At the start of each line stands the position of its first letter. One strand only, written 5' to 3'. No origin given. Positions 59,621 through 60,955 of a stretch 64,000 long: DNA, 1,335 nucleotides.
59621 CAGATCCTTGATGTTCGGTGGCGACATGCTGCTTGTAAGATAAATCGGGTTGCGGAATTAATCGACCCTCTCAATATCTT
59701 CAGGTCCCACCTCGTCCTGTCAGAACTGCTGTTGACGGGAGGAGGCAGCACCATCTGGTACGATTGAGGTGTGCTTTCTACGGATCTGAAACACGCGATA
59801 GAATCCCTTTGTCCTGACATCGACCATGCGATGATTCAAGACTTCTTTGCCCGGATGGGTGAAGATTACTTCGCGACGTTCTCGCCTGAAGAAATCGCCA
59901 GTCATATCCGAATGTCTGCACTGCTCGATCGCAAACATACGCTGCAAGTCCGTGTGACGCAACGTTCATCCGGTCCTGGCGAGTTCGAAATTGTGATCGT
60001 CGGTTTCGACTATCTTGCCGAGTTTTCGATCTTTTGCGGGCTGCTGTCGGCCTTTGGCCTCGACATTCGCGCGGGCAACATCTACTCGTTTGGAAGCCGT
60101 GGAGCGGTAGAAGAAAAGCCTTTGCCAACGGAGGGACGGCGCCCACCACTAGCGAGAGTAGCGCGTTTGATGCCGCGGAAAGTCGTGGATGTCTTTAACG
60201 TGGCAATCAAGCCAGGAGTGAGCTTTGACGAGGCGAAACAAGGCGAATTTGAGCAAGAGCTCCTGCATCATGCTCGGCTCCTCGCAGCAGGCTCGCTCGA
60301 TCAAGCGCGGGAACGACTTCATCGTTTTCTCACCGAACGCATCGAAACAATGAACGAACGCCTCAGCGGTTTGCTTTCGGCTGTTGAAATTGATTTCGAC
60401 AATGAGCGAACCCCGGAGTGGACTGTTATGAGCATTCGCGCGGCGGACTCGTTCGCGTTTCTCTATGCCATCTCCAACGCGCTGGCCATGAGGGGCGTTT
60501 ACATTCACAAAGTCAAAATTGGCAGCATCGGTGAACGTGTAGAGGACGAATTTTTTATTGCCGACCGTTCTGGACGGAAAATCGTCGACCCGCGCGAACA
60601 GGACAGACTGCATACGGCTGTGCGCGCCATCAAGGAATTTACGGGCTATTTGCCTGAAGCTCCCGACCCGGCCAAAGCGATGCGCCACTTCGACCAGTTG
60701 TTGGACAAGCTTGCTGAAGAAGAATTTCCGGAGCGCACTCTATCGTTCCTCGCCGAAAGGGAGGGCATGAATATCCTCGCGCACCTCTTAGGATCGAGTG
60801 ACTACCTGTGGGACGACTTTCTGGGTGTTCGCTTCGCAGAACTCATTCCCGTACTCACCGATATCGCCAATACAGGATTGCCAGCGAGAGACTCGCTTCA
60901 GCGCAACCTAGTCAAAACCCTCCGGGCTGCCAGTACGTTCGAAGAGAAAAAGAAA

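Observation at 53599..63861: Dense nitrogen-control supercluster with two GSI genes, glnD, split glnE and glnB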

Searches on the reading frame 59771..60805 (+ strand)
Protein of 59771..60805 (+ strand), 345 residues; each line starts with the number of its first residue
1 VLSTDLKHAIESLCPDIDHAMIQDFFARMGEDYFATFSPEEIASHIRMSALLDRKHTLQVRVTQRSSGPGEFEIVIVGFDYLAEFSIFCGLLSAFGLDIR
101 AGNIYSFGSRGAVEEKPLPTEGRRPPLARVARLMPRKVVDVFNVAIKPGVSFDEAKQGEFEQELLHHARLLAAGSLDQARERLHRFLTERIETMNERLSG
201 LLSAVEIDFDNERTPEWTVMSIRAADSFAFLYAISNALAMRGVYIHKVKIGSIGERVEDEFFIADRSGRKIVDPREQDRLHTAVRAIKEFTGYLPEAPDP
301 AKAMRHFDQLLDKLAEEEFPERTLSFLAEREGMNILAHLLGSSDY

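Call 54: predict_structure(alignment_id=A1)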
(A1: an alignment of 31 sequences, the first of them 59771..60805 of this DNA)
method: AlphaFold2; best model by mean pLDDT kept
length: 345 residues; sequences in the alignment: 31
mean_pLDDT: 79.9   pTM: 0.77
mean pLDDT of the five models: 79.9, 79.3, 77.6, 77.3, 76.9
residues with pLDDT >= 90: 90; 70-90: 198; 50-70: 31; < 50: 26
segments of 3 or more residues with pLDDT < 50: 109-134
pLDDT, mean of each block of 10 residues (from residue 1): 88 93 87 92 93 84 86 88 75 87 73 34 34 60 88 93 90 84 85 67 79 92 73 79 85 77 88 88 80 80 80 72 78 86 77
secondary structure, 60 per line:
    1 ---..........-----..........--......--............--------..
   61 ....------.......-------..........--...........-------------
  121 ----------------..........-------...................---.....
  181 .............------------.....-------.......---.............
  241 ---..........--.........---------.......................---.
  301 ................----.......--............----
elements in order: H4-13 H19-28 H31-36 H39-50 E59-64 E71-77 H85-94 E97-107 E137-146 H154-172 H176-193 E206-210 E218-224 H228-240 E244-253 E256-264 H274-296 H300-316 H321-327 H330-341
